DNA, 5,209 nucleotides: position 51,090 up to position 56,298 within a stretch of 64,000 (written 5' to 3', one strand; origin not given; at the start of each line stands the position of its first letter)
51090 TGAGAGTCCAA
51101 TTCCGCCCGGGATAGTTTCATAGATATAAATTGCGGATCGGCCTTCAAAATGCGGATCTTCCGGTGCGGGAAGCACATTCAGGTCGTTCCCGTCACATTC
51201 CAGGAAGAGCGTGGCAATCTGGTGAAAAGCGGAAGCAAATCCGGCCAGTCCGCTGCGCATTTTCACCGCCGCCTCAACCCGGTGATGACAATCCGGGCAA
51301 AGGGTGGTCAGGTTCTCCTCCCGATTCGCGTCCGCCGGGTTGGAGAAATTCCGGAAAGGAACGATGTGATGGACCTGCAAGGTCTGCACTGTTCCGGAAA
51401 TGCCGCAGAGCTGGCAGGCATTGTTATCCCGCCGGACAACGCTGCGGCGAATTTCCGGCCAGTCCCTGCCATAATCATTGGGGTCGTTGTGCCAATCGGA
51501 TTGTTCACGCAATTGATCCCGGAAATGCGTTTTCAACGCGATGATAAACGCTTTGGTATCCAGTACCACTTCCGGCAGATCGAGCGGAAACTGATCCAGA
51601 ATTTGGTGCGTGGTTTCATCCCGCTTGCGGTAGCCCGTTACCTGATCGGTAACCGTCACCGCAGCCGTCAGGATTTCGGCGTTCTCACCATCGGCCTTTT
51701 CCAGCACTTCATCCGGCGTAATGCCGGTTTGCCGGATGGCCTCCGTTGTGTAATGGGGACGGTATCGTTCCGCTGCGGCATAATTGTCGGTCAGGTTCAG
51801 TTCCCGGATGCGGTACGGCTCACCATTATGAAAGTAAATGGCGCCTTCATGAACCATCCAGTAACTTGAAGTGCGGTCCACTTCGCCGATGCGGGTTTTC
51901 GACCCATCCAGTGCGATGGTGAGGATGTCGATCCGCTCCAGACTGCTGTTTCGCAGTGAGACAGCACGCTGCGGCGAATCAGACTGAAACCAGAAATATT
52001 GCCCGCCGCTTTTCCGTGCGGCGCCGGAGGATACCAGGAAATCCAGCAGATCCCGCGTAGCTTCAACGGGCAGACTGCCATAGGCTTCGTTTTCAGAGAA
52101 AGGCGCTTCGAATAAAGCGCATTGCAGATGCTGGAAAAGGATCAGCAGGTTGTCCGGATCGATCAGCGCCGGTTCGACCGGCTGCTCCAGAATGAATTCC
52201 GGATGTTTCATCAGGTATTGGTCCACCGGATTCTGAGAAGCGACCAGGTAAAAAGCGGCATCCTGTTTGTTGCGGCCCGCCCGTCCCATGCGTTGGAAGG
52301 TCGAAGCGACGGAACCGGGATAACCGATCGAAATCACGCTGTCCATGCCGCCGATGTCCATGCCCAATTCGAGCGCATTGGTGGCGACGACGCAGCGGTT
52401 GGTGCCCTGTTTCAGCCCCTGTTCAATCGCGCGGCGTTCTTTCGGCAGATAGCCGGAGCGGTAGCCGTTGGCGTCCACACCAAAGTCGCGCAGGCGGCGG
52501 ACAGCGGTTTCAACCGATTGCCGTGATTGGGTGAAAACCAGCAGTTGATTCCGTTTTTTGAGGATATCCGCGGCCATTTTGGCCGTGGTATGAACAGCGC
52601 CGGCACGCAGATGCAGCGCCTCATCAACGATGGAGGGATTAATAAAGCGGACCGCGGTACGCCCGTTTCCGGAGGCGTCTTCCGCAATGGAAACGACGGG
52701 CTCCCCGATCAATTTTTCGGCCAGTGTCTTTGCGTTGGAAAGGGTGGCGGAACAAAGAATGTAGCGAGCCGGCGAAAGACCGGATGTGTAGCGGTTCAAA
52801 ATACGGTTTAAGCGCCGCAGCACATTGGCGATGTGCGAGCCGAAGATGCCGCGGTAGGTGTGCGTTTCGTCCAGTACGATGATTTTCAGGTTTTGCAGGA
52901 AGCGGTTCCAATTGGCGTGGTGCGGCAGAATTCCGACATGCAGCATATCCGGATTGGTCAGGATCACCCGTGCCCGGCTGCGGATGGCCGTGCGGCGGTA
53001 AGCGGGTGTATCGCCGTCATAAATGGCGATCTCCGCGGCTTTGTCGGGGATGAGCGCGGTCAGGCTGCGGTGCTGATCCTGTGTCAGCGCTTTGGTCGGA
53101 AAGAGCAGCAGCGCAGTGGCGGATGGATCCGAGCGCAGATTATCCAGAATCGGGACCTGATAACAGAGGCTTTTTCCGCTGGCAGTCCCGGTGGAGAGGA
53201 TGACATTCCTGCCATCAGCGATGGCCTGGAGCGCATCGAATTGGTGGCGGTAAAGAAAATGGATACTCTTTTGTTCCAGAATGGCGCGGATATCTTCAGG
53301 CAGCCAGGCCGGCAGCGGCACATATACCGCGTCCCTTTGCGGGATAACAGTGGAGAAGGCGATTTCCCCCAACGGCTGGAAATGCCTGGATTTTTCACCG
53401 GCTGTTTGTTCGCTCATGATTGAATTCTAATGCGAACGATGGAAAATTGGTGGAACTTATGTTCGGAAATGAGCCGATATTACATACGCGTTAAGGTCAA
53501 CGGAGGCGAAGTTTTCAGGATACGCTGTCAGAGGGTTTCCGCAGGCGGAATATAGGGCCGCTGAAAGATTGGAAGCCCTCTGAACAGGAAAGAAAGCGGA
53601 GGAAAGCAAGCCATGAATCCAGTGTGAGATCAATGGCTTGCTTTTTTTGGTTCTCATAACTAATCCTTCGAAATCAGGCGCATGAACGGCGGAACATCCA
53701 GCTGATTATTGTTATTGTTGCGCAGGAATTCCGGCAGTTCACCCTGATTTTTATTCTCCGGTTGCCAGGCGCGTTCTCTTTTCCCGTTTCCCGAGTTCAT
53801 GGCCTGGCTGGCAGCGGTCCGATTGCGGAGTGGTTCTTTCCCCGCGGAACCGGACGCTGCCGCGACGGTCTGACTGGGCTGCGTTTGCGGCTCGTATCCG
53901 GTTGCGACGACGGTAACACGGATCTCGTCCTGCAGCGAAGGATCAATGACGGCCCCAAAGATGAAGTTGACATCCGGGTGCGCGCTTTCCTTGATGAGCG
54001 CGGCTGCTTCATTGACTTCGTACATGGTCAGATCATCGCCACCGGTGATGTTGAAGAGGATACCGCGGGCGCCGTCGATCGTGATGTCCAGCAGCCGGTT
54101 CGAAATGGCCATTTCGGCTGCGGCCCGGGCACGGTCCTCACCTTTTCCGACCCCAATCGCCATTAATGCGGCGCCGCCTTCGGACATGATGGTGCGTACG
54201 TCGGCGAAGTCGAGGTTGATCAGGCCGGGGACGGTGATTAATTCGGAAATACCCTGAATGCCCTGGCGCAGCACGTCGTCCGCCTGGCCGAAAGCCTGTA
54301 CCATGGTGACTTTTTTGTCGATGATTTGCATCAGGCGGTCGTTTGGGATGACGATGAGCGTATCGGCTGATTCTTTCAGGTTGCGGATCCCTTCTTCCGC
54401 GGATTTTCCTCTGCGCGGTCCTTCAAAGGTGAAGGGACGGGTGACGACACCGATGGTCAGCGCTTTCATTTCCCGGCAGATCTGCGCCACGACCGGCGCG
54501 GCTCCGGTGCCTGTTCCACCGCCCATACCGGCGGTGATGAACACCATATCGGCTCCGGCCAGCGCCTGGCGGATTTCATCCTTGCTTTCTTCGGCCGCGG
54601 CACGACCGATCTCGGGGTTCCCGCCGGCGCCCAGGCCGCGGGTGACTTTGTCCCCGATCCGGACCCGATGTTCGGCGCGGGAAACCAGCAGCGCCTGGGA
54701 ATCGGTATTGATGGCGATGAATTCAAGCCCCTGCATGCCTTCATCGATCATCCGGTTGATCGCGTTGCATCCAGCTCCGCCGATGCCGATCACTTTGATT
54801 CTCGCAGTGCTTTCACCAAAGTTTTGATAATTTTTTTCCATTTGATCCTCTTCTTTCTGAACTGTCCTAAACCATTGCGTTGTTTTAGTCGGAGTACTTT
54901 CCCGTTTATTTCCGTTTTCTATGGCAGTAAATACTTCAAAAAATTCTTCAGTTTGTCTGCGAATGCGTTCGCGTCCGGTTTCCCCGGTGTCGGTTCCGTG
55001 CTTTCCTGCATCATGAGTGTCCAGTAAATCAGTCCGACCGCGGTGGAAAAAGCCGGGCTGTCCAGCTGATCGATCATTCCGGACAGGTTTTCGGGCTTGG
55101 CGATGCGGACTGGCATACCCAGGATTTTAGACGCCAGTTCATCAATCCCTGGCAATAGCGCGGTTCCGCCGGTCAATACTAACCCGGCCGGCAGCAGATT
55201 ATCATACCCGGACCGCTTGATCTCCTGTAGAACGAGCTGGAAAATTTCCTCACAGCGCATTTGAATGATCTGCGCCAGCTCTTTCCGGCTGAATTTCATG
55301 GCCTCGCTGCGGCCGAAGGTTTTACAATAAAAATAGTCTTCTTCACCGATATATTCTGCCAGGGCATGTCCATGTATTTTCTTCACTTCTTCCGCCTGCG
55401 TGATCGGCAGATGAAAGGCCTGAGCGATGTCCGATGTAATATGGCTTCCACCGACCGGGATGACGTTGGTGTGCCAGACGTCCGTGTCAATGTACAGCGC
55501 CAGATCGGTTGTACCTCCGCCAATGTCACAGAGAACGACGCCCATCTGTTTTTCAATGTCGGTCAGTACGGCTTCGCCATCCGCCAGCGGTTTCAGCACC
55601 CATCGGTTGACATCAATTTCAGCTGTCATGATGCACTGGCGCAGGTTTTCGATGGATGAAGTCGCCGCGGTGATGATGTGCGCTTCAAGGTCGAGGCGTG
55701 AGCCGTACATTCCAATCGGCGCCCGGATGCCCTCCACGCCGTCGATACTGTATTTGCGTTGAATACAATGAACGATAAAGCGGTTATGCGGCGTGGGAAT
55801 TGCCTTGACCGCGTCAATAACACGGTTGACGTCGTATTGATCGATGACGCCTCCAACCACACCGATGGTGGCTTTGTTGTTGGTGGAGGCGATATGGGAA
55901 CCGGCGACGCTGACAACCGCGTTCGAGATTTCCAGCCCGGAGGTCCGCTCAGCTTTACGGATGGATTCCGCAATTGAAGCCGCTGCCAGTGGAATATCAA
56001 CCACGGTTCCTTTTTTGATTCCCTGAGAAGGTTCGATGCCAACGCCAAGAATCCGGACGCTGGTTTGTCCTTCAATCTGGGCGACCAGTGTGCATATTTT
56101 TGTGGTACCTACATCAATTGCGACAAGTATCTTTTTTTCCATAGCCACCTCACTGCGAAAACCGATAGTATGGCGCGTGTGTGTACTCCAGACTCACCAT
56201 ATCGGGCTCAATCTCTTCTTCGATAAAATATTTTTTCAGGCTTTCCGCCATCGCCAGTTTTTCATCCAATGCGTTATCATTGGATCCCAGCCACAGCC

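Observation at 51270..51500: HNH endonuclease domain embedded in an MrfA/DUF1998 helicase: a possible self-contained incision-unwinding-resection repair system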

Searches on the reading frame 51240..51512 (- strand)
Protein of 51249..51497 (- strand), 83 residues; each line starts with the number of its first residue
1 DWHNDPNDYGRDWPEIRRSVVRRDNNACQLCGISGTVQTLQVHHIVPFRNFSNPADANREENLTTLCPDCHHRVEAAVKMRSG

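Call 42: search_solved_structures(query=A3, max_evalue=1, show_alignments=4)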
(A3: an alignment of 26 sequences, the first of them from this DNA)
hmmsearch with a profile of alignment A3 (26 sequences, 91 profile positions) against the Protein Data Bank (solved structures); distinct sequences matched with E-value up to 1: 19.
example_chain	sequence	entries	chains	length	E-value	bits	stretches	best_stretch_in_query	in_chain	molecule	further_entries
5h0m_A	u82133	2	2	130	4.1e-09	39.8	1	15-85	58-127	HNH endonuclease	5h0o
9k2z_A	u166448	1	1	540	1e-06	32.1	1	19-82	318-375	HfmIscB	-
6me0_C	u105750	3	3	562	0.00025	24.5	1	16-81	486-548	Maturase reverse transcriptase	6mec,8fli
6ghc_A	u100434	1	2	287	0.00051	23.4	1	25-84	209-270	5-methylcytosine-specific restriction enzyme A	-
9nvu_P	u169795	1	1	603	0.0052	20.2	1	24-84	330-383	OrufIscB-REC-swap 49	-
5g2x_C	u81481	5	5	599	0.0054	20.2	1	23-80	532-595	GROUP II INTRON-ENCODED PROTEIN LTRA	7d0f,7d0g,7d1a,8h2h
5mkw_A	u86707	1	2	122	0.0085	19.5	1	63-80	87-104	DNA annealing helicase and endonuclease ZRANB3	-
5x42_A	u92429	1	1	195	0.021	18.3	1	18-77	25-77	DotN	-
5x1h_Q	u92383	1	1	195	0.026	18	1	17-77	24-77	IcmJ (DotN)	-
5x1h_A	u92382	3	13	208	0.027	17.9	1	17-77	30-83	IcmJ (DotN)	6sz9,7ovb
5x42_C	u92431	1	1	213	0.027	17.9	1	17-77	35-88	IcmJ (DotN)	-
8fm1_A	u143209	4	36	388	0.027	17.9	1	59-81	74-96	SAVED domain-containing protein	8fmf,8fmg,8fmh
9dif_A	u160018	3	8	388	0.039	17.4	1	59-81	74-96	HNH endonuclease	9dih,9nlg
4ogc_A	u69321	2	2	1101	0.089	16.3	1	10-78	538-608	HNH endonuclease domain protein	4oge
2k9n_A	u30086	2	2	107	0.38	14.3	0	8-33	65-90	MYB24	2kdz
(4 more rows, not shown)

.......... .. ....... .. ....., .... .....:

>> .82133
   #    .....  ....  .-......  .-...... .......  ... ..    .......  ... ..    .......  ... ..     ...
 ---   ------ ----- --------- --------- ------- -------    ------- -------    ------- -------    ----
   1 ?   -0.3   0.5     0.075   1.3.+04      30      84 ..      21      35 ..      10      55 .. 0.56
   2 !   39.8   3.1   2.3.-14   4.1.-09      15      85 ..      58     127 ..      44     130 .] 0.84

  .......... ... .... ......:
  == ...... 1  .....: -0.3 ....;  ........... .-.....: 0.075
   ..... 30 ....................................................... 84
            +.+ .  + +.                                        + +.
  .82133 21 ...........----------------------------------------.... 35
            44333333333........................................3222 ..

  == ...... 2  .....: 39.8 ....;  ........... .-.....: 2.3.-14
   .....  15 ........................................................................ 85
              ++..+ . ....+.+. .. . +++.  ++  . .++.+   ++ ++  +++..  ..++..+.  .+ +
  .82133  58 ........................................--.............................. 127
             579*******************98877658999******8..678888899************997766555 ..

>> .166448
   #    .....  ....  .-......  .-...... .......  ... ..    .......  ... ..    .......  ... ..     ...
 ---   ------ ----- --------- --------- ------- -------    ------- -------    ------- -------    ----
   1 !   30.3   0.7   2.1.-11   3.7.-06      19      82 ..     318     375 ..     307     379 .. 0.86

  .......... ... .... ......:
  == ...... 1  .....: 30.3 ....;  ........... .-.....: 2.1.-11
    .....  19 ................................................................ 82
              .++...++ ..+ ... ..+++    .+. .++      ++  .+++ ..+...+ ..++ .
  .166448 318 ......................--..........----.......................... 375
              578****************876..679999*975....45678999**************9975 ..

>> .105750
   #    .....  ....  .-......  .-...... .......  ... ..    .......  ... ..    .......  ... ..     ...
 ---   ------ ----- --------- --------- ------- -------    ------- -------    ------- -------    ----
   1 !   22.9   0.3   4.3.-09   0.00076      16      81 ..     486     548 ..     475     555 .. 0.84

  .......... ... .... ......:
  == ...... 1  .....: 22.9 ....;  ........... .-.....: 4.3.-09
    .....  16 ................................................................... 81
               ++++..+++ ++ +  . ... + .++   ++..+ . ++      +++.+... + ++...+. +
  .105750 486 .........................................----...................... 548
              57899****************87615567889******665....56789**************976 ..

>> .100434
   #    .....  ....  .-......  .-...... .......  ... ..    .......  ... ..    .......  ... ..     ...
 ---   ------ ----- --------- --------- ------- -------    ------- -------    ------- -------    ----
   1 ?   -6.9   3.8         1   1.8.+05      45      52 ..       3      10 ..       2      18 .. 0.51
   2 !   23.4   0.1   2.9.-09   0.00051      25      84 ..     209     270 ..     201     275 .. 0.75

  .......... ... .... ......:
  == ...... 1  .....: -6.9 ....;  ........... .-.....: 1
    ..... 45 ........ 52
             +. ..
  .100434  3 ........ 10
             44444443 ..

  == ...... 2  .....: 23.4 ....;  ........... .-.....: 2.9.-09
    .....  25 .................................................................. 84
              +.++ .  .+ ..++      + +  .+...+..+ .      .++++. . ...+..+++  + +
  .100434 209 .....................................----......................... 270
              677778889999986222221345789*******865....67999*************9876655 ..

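Call 47: predict_structure(alignment_id=A3)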
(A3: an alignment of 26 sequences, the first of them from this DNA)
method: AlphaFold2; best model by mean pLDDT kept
length: 91 residues; sequences in the alignment: 26
mean_pLDDT: 81.1   pTM: 0.68
mean pLDDT of the five models: 81.1, 81.1, 80.4, 80.1, 79.6
residues with pLDDT >= 90: 48; 70-90: 22; 50-70: 8; < 50: 13
segments of 3 or more residues with pLDDT < 50: 1-10, 89-91
pLDDT, mean of each block of 10 residues (from residue 1): 37 79 96 97 93 87 94 91 62 33
secondary structure, 60 per line:
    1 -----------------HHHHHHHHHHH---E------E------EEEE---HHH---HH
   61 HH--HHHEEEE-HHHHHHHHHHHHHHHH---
elements in order: H18-28 E46-49 H59-62 E68-71 H73-88

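Call 53: fold_search(model_id=the predicted structure, library=pdb)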
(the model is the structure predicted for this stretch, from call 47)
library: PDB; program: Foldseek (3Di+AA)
matches with E <= 10: 163; with E <= 0.001: 0
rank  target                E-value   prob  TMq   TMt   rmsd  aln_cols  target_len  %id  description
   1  5h0m                  4.1e-03  1.00  0.63  0.63   2.8        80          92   31  Crystal structure of deep-sea thermophilic bacteriophage GVE2 HNH endonuclease with zinc ion (released 2017-03-08)
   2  8fm1_K                1.2e-02  1.00  0.49  0.14   2.8        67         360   30  Structure of CBASS Cap5 from Pseudomonas syringae in the absence of a ligand (apo form dimer) (released 2024-02-07)
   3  4ogc                  1.4e-02  1.00  0.50  0.06   3.1        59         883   30  Crystal structure of the Type II-C Cas9 enzyme from Actinomyces naeslundii (released 2014-02-12)
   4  4oge                  1.4e-02  1.00  0.50  0.05   3.1        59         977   30  Crystal structure of the Type II-C Cas9 enzyme from Actinomyces naeslundii (released 2014-02-12)
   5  8fm1_G                1.7e-02  1.00  0.48  0.13   3.6        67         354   28  Structure of CBASS Cap5 from Pseudomonas syringae in the absence of a ligand (apo form dimer) (released 2024-02-07)
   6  9dih_B                2.0e-02  1.00  0.52  0.14   2.8        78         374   23  CBASS Pseudomonas syringae Cap5 tetramer with DNA duplex and 3'2'-c-diAMP cyclic dinucleotide ligand (released 2025-06-18)
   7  8fmh_C                2.4e-02  1.00  0.53  0.15   3.3        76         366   28  Structure of CBASS Cap5 from Pseudomonas syringae as an activated tetramer with the cyclic dinucleotide 3'2'-c-dGAMP l (released 2024-02-07)
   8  8fmf_A                2.7e-02  1.00  0.56  0.15   2.7        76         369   26  Structure of CBASS Cap5 from Pseudomonas syringae as an activated tetramer with the cyclic dinucleotide 3'2'-c-diAMP l (released 2024-02-07)
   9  8fm1_B                2.9e-02  1.00  0.48  0.13   3.7        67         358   30  Structure of CBASS Cap5 from Pseudomonas syringae in the absence of a ligand (apo form dimer) (released 2024-02-07)
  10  8fmh_E                3.5e-02  1.00  0.56  0.15   2.9        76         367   26  Structure of CBASS Cap5 from Pseudomonas syringae as an activated tetramer with the cyclic dinucleotide 3'2'-c-dGAMP l (released 2024-02-07)
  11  4h9d_C                3.5e-02  0.99  0.48  0.53   2.8        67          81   24  Crystal Structure of Mn-dependent Gme HNH nicking endonuclease from Geobacter metallireducens GS-15, Northeast Structu (released 2012-10-10)
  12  9dih_A                4.0e-02  1.00  0.54  0.15   3.2        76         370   26  CBASS Pseudomonas syringae Cap5 tetramer with DNA duplex and 3'2'-c-diAMP cyclic dinucleotide ligand (released 2025-06-18)
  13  9dif_A                4.3e-02  1.00  0.56  0.15   2.7        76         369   25  CBASS Pseudomonas syringae Cap5 tetramer with DNA duplex and 3'2'-c-GAMP cyclic dinucleotide ligand (released 2025-06-18)
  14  7rwm_B                4.6e-02  0.98  0.47  0.13   4.6        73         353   16  Structure of Cap5 from Lactococcus lactis (released 2021-11-10)
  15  8fmf_C                5.2e-02  1.00  0.53  0.15   3.3        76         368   28  Structure of CBASS Cap5 from Pseudomonas syringae as an activated tetramer with the cyclic dinucleotide 3'2'-c-diAMP l (released 2024-02-07)
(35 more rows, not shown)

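Call 63: search_dna_similar(query=window:51249-51497:-, collection=phages, mode=protein, max_evalue=0.001, max_rows=15)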
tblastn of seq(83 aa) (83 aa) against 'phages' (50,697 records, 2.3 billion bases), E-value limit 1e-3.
Records with a match: 321; places in all: 345; records where one place covers at least 80% of the query: 212.
Best place of each record, by identity: <60% 321.
By first word of the organism name: Escherichia 106; Burkholderia 23; Staphylococcus 20; Mycobacterium 19; Campylobacter 19; Streptococcus 17; Lactobacillus 14; Bacillus 12; Lactococcus 11; Haloarcula 8; and 27 more.
By host as written in the record: Escherichia coli 43; - 22; Campylobacter jejuni 17; Burkholderia sp. 15; Mycobacterium smegmatis mc2 155 13; Escherichia coli K-12 MG1655 12; Escherichia coli K-12 12; Lactococcus lactis 11; and 116 more.
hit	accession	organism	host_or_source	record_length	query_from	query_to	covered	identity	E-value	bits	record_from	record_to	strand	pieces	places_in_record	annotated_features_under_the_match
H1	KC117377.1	Haloarcula vallismortis tailed virus 1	Haloarcula vallismortis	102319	1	77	93%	44.2%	3e-14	71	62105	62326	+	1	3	111: HNH domain endonuclease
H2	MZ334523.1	Haloarcula virus HVTV-2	Haloarcula vallismortis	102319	1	77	93%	44.2%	3e-14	71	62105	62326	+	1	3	HNH endonuclease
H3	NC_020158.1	Haloarcula vallismortis tailed virus 1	Haloarcula vallismortis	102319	1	77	93%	44.2%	3e-14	71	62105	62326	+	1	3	111: HNH endonuclease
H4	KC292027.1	Halovirus HCTV-5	Haloarcula californiae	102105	1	75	90%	45.3%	1e-12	67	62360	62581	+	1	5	106: HNH protein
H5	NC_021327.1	Halovirus HCTV-5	Haloarcula californiae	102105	1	75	90%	45.3%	1e-12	67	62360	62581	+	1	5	106: HNH endonuclease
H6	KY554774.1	Lactococcus phage AM9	Lactococcus lactis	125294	5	76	87%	43.1%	9e-12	64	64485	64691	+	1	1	hypothetical protein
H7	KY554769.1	Lactococcus phage AM2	Lactococcus lactis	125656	5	76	87%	43.1%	9e-12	64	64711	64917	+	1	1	HNH protein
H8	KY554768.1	Lactococcus phage AM1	Lactococcus lactis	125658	5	76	87%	43.1%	9e-12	64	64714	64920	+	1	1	HNH protein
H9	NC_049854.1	Lactococcus phage AM1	Lactococcus lactis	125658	5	76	87%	43.1%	9e-12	64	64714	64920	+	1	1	HNH endonuclease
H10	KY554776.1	Lactococcus phage AM12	Lactococcus lactis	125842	5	76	87%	43.1%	9e-12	64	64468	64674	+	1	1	HNH protein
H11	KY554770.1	Lactococcus phage AM3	Lactococcus lactis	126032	5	76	87%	43.1%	9e-12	64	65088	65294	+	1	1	HNH protein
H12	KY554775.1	Lactococcus phage AM11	Lactococcus lactis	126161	5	76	87%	43.1%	9e-12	64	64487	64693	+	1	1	HNH protein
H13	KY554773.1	Lactococcus phage AM8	Lactococcus lactis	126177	5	76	87%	43.1%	9e-12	64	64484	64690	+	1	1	HNH protein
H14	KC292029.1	Haloarcula californiae tailed virus 1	Haloarcula californiae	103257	8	74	81%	45.6%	2e-6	49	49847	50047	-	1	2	86: hypothetical protein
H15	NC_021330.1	Haloarcula californiae tailed virus 1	Haloarcula californiae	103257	8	74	81%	45.6%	2e-6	49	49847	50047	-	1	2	86: HNH endonuclease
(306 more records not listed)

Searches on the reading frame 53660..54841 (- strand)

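Call 6: search_protein_families(library=pfam, proteins=[window:53660-54841:-], max_evalue=0.01)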
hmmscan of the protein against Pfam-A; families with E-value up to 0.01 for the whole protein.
window:53660-54841:- (393 aa): 4 families
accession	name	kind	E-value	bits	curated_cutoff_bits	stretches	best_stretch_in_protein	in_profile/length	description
PF00091.31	Tubulin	-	1.4e-54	185.7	33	1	14-175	1-190/190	Tubulin/FtsZ family, GTPase domain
PF12327.13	FtsZ_C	-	2.4e-33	114.7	27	1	223-316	1-94/95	FtsZ family, C-terminal domain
PF13809.12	Tubulin_2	-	0.0013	18.5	27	0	70-125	115-189/356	Tubulin like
PF13460.12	NAD_binding_10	-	0.0082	16.5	27.2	0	85-127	49-87/184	NAD(P)H-binding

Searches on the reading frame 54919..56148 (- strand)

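Call 6: search_protein_families(library=pfam, proteins=[window:54919-56148:-], max_evalue=0.01)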
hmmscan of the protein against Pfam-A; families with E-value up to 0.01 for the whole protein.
window:54919-56148:- (409 aa): 5 families
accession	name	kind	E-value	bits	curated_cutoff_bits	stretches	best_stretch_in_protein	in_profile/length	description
PF14450.12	FtsA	-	4.1e-44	150.4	31.8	2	205-372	1-127/127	Cell division protein FtsA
PF02491.25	SHS2_FTSA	-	1.2e-23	83.7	25.4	1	83-160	1-79/79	SHS2 domain inserted in FTSA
PF06723.19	MreB_Mbl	-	6.1e-16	58.6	27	1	197-351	140-305/327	MreB/Mbl protein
PF11104.14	PilM_2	-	6.5e-11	42.2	27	1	178-258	155-236/340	Type IV pilus assembly protein PilM;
PF06277.17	EutA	-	0.00031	20.2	27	1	199-243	140-184/475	Ethanolamine utilisation protein EutA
